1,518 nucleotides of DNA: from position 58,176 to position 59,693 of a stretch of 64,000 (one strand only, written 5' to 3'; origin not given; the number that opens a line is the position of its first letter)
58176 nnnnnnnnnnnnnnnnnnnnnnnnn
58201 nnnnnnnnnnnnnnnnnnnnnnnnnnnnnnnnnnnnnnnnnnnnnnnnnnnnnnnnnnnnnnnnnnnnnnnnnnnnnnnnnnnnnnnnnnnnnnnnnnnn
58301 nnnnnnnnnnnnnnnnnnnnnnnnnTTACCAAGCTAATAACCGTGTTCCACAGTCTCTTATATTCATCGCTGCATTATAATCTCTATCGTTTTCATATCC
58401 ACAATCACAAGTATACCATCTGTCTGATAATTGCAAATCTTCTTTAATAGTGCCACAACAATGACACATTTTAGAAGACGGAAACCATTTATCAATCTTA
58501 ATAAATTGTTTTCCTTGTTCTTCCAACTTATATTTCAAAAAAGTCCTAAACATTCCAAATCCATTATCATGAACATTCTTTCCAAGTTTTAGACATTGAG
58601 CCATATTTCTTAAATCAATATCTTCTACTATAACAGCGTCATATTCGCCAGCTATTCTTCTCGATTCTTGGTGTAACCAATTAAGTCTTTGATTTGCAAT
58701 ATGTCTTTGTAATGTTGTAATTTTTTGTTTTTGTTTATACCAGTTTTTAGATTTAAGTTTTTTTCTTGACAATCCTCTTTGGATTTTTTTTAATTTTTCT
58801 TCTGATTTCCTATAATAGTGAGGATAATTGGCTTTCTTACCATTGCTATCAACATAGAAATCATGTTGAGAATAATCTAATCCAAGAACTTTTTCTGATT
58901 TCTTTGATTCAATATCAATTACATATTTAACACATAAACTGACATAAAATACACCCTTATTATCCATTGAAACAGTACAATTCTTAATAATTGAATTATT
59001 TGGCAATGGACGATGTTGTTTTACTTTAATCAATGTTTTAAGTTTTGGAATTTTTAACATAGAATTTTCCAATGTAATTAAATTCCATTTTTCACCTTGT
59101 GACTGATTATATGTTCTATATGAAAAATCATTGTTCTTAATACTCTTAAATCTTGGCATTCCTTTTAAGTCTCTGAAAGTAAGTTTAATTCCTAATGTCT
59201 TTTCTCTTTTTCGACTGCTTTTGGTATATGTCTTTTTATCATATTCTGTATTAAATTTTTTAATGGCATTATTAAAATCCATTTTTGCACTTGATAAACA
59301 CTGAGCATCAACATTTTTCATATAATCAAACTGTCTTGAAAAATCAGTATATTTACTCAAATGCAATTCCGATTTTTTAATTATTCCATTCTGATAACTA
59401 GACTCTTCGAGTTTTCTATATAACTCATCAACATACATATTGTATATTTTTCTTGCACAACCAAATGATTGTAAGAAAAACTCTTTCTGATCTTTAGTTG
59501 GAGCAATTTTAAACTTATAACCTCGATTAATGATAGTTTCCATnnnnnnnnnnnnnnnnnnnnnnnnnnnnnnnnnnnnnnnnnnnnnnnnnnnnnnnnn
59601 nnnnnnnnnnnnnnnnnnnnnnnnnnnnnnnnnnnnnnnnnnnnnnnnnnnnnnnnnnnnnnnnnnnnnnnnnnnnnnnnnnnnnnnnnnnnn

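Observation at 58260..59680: IS200/IS605-family TnpB-only element inside a phage genome, with LE/RE hairpins sharing an identical CTAAAGA loop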

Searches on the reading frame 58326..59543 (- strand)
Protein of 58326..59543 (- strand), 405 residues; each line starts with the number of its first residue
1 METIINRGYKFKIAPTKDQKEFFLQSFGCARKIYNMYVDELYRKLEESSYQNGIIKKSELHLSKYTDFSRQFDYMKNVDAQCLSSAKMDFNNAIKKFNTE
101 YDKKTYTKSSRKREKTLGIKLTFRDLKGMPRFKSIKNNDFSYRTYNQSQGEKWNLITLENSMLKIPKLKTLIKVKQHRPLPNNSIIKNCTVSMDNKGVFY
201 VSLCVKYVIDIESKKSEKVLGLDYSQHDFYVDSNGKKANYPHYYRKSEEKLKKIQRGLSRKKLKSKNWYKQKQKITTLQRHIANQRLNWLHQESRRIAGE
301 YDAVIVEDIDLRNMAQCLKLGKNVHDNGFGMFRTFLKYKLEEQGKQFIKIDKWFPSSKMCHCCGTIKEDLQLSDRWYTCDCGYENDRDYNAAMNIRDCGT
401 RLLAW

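Call 3: search_protein_families(library=pfam, proteins=[window:58326-59543:-], max_evalue=0.01)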
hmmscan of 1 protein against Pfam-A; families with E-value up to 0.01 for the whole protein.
window:58326-59543:- (405 aa): 3 families
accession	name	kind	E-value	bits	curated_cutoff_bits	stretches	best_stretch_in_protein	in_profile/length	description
PF07282.18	Cas12f1-like_TNB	-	1.9e-23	82.8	26.3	1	329-395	1-60/60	Cas12f1-like, TNB domain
PF01385.25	OrfB_IS605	-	5.7e-20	72.2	30.5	1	203-316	2-118/120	Probable transposase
PF12323.14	HTH_OrfB_IS605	-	1.5e-10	40.9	21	1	5-40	2-37/47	Helix-turn-helix domain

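Call 11: search_solved_structures(query=window:58326-59543:-, max_evalue=0.001, show_alignments=3)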
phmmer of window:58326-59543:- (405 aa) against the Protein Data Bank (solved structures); distinct sequences matched with E-value up to 0.001: 13.
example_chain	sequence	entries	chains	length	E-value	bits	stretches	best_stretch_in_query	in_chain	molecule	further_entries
9yyg_A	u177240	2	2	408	3.7e-39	138.3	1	10-396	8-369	AI-designed RNA-guided nuclease | AI-generated RNA-guided nuclease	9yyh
8iaz_A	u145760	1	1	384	3.1e-36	128.7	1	158-400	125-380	Transposase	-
8h1j_A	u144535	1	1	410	4.8e-35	124.7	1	4-396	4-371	RNA-guided DNA endonuclease TnpB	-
8bf8_A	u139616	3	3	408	6.3e-35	124.4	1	4-396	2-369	RNA-guided DNA endonuclease TnpB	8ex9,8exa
9j09_A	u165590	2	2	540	7.9e-20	74.6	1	239-397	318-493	Transposase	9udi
9jfo_A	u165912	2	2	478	1.3e-15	60.8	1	273-398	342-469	LaTranC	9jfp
9jfq_A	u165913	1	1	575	2.4e-15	59.9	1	273-398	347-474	LaTranC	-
8j3r_A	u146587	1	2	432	1.6e-07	34.1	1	272-396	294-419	Transposase IS605 OrfB C-terminal domain-containing protein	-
8j1j_A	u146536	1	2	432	1.7e-07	34.1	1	272-396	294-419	Transposase IS605 OrfB C-terminal domain-containing protein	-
8j12_A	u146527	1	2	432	2.7e-07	33.4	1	273-396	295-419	Transposase IS605 OrfB C-terminal domain-containing protein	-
7wju_A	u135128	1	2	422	2.7e-07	33.4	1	273-396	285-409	OrfB_Zn_ribbon domain-containing protein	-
8dzj_A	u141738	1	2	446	3.1e-07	33.2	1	273-396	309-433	OrfB_Zn_ribbon domain-containing protein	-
23vu_A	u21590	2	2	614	8.9e-05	25.1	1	331-396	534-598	UnCas12m4a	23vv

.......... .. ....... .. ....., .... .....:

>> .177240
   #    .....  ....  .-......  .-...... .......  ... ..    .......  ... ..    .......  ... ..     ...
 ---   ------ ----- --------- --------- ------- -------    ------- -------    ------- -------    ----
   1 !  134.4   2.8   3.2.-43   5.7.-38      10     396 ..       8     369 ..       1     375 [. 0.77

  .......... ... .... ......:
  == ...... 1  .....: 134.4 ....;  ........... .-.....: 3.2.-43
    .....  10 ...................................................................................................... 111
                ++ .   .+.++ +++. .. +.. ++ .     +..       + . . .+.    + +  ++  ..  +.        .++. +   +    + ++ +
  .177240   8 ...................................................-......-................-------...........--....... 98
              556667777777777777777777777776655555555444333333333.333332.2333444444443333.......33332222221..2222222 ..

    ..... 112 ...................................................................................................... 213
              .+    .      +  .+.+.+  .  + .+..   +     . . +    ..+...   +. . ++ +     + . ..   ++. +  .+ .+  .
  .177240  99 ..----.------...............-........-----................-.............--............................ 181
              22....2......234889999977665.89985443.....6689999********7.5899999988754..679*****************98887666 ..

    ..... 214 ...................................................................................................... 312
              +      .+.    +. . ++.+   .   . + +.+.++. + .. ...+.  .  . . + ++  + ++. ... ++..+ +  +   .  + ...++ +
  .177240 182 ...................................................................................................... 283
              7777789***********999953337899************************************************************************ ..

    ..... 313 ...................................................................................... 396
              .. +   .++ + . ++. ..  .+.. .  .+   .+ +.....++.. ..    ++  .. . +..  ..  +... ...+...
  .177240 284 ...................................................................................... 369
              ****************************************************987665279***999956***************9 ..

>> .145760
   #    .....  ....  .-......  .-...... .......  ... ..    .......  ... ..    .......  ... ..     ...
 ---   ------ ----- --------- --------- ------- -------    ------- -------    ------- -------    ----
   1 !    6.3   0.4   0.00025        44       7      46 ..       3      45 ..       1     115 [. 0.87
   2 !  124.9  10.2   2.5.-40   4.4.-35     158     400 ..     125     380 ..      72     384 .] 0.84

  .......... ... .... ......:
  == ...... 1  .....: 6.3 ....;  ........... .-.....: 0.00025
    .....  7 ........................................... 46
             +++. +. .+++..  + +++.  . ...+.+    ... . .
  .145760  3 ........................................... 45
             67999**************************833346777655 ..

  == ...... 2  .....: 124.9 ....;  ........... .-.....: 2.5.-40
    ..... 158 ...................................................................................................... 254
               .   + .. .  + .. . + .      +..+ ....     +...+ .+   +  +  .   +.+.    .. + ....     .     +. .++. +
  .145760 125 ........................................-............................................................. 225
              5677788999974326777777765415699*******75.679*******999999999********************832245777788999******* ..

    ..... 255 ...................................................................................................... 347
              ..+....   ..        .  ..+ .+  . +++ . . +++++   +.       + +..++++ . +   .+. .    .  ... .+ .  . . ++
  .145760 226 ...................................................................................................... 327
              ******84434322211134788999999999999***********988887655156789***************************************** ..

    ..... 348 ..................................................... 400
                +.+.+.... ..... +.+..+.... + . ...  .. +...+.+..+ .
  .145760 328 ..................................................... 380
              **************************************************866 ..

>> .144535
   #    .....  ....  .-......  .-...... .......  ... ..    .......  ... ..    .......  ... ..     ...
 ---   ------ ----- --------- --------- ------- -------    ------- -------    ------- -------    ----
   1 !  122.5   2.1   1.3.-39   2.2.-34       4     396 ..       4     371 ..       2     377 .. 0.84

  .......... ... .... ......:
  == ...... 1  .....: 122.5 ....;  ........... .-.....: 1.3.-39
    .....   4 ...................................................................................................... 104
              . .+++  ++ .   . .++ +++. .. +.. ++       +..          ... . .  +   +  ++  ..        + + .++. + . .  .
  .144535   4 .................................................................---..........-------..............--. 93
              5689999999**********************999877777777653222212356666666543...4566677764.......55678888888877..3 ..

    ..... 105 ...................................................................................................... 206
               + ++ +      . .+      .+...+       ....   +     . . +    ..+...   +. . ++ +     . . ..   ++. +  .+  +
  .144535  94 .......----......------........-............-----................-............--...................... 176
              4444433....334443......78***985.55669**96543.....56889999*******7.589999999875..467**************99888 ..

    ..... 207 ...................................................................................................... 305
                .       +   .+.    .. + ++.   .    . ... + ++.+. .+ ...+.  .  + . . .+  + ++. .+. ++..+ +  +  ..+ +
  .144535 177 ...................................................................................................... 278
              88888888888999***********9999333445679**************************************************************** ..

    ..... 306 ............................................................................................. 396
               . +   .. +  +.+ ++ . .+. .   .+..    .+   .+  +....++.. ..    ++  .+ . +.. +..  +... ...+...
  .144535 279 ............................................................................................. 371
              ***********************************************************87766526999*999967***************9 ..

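Call 14: find_related_loci(query=window:58326-59543:-, collection=viral_contigs, flank=3000)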
Query window:58326-59543:- (405 aa) in viral_contigs; peptide patterns used: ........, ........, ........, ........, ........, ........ (x = any residue, [..] = any of these).
21 stretches matched a pattern; 9 encode a relative of the query (tblastn E <= 1e-3); 9 distinct loci.
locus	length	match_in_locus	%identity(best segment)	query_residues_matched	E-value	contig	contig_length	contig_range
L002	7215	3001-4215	100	1-405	0e+0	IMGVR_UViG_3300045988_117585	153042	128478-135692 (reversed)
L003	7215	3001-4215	94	1-405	0e+0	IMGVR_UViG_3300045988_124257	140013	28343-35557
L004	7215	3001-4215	82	1-405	0e+0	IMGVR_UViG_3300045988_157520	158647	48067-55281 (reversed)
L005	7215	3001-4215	82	1-405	0e+0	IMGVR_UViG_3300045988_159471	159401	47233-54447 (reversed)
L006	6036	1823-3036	100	1-405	0e+0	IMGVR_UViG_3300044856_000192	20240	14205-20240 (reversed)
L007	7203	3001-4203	53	6-404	2e-132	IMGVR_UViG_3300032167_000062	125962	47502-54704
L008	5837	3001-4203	53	6-404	2e-132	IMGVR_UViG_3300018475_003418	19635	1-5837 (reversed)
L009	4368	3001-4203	53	6-404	8e-133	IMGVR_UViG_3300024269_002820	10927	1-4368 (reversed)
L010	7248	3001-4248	46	5-403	8e-112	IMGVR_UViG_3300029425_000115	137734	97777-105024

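Call 20: find_homologous_proteins(query=window:58326-59543:-, max_evalue=1e-30)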
Query window:58326-59543:- (405 aa): 4579 proteins with E <= 1e-30 among 6308 candidates; the best 120 are listed.
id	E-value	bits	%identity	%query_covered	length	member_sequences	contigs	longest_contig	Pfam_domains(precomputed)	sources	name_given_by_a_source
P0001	1.9e-273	925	100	100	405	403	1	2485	PF12323.15,PF01385.26,PF07282.19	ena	-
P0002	6.2e-255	864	93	100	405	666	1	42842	PF12323.15,PF01385.26,PF07282.19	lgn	-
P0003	1.5e-242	823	89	100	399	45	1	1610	PF12323.15,PF01385.26,PF07282.19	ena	-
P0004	8.5e-241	817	87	100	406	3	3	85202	PF12323.15,PF01385.26,PF07282.19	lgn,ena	-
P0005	6.6e-240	814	86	100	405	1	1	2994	PF12323.15,PF01385.26,PF07282.19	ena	-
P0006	1.5e-239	813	87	100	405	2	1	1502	PF12323.15,PF01385.26,PF07282.19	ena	-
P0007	1.1e-236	804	85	100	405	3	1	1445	PF12323.15,PF01385.26,PF07282.19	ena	-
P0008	1.8e-236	803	85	100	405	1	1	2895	PF12323.15,PF01385.26,PF07282.19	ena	-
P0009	7.1e-235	798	85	100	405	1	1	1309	PF12323.15,PF01385.26,PF07282.19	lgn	-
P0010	3.8e-234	795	84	100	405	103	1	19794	PF12323.15,PF01385.26,PF07282.19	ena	-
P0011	2.5e-233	792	84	100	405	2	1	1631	PF12323.15,PF01385.26,PF07282.19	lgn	-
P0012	6.1e-233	791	84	100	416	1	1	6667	PF12323.15,PF01385.26,PF07282.19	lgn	-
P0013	3.8e-232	789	83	100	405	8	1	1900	PF12323.15,PF01385.26,PF07282.19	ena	-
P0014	8.0e-232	788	84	100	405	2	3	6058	PF12323.15,PF01385.26,PF07282.19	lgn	-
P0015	4.9e-230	782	92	91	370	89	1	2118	PF01385.26,PF07282.19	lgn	-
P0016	5.6e-230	781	83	100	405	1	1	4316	PF12323.15,PF01385.26,PF07282.19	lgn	-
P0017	2.7e-229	779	82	99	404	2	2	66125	PF12323.15,PF01385.26,PF07282.19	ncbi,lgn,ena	-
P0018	5.2e-228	775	81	100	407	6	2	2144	PF12323.15,PF01385.26,PF07282.19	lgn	-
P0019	4.0e-227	772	82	100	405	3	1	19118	PF12323.15,PF01385.26,PF07282.19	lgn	-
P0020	5.8e-227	772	82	100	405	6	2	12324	PF12323.15,PF01385.26,PF07282.19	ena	-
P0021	2.0e-225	766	81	100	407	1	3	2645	PF12323.15,PF01385.26,PF07282.19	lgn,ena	-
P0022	4.2e-225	765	81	100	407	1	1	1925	PF12323.15,PF01385.26,PF07282.19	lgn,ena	-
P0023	1.3e-224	764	80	100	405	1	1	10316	PF12323.15,PF01385.26,PF07282.19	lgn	-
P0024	2.3e-223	760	80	100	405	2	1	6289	PF12323.15,PF01385.26,PF07282.19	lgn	-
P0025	4.2e-223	759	81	100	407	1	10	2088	PF12323.15,PF01385.26,PF07282.19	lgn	-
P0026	1.5e-222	757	79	100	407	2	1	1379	PF12323.15,PF01385.26,PF07282.19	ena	-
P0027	3.6e-222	756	80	100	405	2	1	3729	PF12323.15,PF01385.26,PF07282.19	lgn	-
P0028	3.8e-222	756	81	99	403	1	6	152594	PF12323.15,PF01385.26,PF07282.19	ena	-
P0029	4.1e-222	756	81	100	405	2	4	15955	PF12323.15,PF01385.26,PF07282.19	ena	-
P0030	1.8e-221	753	80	100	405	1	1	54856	PF12323.15,PF01385.26,PF07282.19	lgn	-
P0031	2.3e-221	753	80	100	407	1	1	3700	PF12323.15,PF01385.26,PF07282.19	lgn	-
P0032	1.0e-220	751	80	100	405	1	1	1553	PF12323.15,PF01385.26,PF07282.19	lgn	-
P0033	1.8e-220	750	80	100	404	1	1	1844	PF12323.15,PF01385.26,PF07282.19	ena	-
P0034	1.1e-217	741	78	100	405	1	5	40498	PF12323.15,PF01385.26,PF07282.19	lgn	-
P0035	1.2e-217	741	79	100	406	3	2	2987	PF12323.15,PF01385.26,PF07282.19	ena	-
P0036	3.6e-217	739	78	100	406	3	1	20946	PF12323.15,PF01385.26,PF07282.19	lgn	-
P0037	3.6e-216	736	79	99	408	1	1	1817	PF12323.15,PF01385.26,PF07282.19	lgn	-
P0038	4.8e-215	732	78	100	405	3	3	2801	PF12323.15,PF01385.26,PF07282.19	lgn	-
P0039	1.6e-213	727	77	100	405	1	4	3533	PF12323.15,PF01385.26,PF07282.19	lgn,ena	-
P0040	3.8e-213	726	77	100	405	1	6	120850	PF12323.15,PF01385.26,PF07282.19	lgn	-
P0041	6.5e-213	725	77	100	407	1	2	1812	PF12323.15,PF01385.26,PF07282.19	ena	-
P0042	4.4e-212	723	78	100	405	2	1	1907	PF12323.15,PF01385.26,PF07282.19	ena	-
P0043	1.2e-211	721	77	99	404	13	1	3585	PF12323.15,PF01385.26,PF07282.19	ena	-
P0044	8.1e-211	718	76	100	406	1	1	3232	PF12323.15,PF01385.26,PF07282.19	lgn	-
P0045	2.8e-208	710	76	100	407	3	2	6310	PF12323.15,PF01385.26,PF07282.19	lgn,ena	-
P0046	4.6e-208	709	76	100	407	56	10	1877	PF12323.15,PF01385.26,PF07282.19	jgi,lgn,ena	-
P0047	1.1e-207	708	83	92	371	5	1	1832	PF12323.15,PF01385.26,PF07282.19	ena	-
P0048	1.5e-207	708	75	100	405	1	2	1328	PF12323.15,PF01385.26,PF07282.19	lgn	-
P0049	4.7e-205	699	76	100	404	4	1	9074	PF12323.15,PF01385.26,PF07282.19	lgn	-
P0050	2.1e-203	694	74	99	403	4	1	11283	PF12323.15,PF01385.26,PF07282.19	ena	-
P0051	3.9e-202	690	76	100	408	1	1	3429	PF12323.15,PF01385.26,PF07282.19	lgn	-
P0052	1.6e-201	688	75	100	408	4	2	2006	PF12323.15,PF01385.26,PF07282.19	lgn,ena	-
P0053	1.3e-200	685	72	99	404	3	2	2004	PF12323.15,PF01385.26,PF07282.19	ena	-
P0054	1.7e-199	681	80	90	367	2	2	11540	PF01385.26,PF07282.19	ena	-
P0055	1.5e-197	675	73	100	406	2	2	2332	PF12323.15,PF01385.26,PF07282.19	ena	-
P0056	4.5e-196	670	87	82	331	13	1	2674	PF01385.26,PF07282.19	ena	-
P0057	4.7e-196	670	73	100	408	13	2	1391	PF12323.15,PF01385.26,PF07282.19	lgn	-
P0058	6.0e-191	653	71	99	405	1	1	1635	PF12323.15,PF01385.26,PF07282.19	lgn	-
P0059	1.1e-189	649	71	99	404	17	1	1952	PF12323.15,PF01385.26,PF07282.19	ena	-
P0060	1.7e-187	642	68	100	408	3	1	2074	PF12323.15,PF01385.26,PF07282.19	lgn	-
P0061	3.5e-187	641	100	68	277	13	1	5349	PF01385.26,PF07282.19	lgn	-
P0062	2.6e-186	638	70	100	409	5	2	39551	PF12323.15,PF01385.26,PF07282.19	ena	-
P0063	8.7e-184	629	69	100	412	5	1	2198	PF12323.15,PF01385.26,PF07282.19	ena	-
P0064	3.6e-181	621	69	100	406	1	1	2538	PF12323.15,PF01385.26,PF07282.19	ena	-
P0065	2.5e-179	615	68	100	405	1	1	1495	PF12323.15,PF01385.26,PF07282.19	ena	-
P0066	9.2e-178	610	67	100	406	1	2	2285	PF12323.15,PF01385.26,PF07282.19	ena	-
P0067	3.1e-172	591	67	100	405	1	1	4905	PF12323.15,PF01385.26,PF07282.19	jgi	-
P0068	8.1e-170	583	66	100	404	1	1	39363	PF12323.15,PF01385.26,PF07282.19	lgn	-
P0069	8.0e-169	580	65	100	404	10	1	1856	PF12323.15,PF01385.26,PF07282.19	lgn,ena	-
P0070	1.6e-168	579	65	100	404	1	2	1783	PF12323.15,PF01385.26,PF07282.19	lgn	-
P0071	2.3e-167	575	62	100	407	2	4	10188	PF12323.15,PF01385.26,PF07282.19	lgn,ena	-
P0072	4.4e-167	574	90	71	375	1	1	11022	PF12323.15,PF01385.26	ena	-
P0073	2.5e-166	572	65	100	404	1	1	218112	PF12323.15,PF01385.26,PF07282.19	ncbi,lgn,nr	ncbi:TPA: transposase [Clostridium botulinum]|nr:transposase [Clostridium botulinum]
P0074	4.1e-166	571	64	100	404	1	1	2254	PF12323.15,PF01385.26,PF07282.19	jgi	jgi:putative transposase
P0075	1.3e-164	566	63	100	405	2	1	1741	PF12323.15,PF01385.26,PF07282.19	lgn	-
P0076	1.4e-164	566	62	100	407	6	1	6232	PF12323.15,PF01385.26,PF07282.19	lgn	-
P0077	1.6e-164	566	78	78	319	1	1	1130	PF12323.15,PF01385.26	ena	-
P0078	3.3e-164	565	63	100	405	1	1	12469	PF12323.15,PF01385.26,PF07282.19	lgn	-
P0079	2.1e-163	562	62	100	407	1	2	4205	PF12323.15,PF01385.26,PF07282.19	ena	-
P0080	2.1e-163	562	62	100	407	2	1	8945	PF12323.15,PF01385.26,PF07282.19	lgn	-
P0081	2.2e-163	562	63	100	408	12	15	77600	PF12323.15,PF01385.26,PF07282.19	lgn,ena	-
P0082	4.4e-162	558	61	100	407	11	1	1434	PF12323.15,PF01385.26,PF07282.19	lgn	-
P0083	7.3e-162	557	62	100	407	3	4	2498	PF12323.15,PF01385.26,PF07282.19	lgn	-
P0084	3.6e-161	555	63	100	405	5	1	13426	PF12323.15,PF01385.26,PF07282.19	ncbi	ncbi:MAG: RNA-guided endonuclease InsQ/TnpB family protein [Sarcina sp.]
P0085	4.5e-161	555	63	100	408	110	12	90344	PF12323.15,PF01385.26,PF07282.19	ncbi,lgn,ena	-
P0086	1.3e-160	553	61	100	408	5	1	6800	PF12323.15,PF01385.26,PF07282.19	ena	-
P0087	2.3e-160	552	60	100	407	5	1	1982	PF12323.15,PF01385.26,PF07282.19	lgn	-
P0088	3.2e-160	552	63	100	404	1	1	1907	PF12323.15,PF01385.26,PF07282.19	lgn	-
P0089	6.0e-160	551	62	100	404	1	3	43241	PF12323.15,PF01385.26,PF07282.19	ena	-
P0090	9.2e-160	550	63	100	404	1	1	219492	PF12323.15,PF01385.26,PF07282.19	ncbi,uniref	ncbi:RNA-guided endonuclease InsQ/TnpB family protein [Clostridium sp. MT-14]|uniref:RNA-guided endo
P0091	2.4e-159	549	60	100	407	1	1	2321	PF12323.15,PF01385.26,PF07282.19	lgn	-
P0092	1.1e-158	547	60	100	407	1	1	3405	PF12323.15,PF01385.26,PF07282.19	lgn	-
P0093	9.1e-157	540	82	68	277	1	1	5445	PF01385.26,PF07282.19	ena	-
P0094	1.1e-155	537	61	100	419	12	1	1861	PF12323.15,PF01385.26,PF07282.19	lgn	-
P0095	1.0e-154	534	61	99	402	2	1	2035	PF12323.15,PF01385.26,PF07282.19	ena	-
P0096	4.1e-153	528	59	100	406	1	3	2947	PF01385.26,PF07282.19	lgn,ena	-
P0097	1.2e-151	524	59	99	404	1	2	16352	PF12323.15,PF01385.26,PF07282.19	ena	-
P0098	6.0e-151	521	57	100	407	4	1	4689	PF12323.15,PF01385.26,PF07282.19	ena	-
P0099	6.6e-151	521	57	100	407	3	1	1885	PF12323.15,PF01385.26,PF07282.19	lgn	-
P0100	6.8e-151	521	91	60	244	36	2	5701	PF01385.26,PF07282.19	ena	-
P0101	5.0e-150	518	57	100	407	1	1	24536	PF12323.15,PF01385.26,PF07282.19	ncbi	-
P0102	2.5e-149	516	56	100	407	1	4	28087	PF12323.15,PF01385.26,PF07282.19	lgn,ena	-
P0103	1.1e-148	514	56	100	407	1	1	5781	PF12323.15,PF01385.26,PF07282.19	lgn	-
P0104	1.1e-148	514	56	100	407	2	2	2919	PF12323.15,PF01385.26,PF07282.19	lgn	-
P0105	1.6e-148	513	63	93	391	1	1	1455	PF12323.15,PF01385.26,PF07282.19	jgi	jgi:putative transposase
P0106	4.2e-148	512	57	100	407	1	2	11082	PF12323.15,PF01385.26,PF07282.19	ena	-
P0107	2.6e-147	509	58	100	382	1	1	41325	PF12323.15,PF01385.26,PF07282.19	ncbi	-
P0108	1.4e-146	507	58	100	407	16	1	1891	PF12323.15,PF01385.26,PF07282.19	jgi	-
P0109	2.0e-146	506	57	100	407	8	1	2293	PF12323.15,PF01385.26,PF07282.19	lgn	-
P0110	7.7e-146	504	56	100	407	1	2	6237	PF12323.15,PF01385.26,PF07282.19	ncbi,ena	-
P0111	7.8e-146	504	55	100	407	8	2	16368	PF12323.15,PF01385.26,PF07282.19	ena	-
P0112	1.0e-145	504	60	94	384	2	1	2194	PF01385.26,PF07282.19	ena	-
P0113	2.7e-145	503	56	100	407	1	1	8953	PF12323.15,PF01385.26,PF07282.19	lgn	-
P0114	2.0e-144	500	59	99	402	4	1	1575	PF12323.15,PF01385.26,PF07282.19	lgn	-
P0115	2.4e-144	500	58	97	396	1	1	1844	PF12323.15,PF01385.26,PF07282.19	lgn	-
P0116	4.2e-144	499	74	73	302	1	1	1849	PF12323.15,PF01385.26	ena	-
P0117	4.7e-143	495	55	100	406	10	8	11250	PF12323.15,PF01385.26,PF07282.19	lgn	-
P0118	1.3e-142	494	56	100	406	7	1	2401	PF12323.15,PF01385.26,PF07282.19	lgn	-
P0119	5.9e-141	488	52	100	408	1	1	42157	PF12323.15,PF01385.26,PF07282.19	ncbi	-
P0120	3.9e-140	486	78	69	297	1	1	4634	PF12323.15,PF01385.26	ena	-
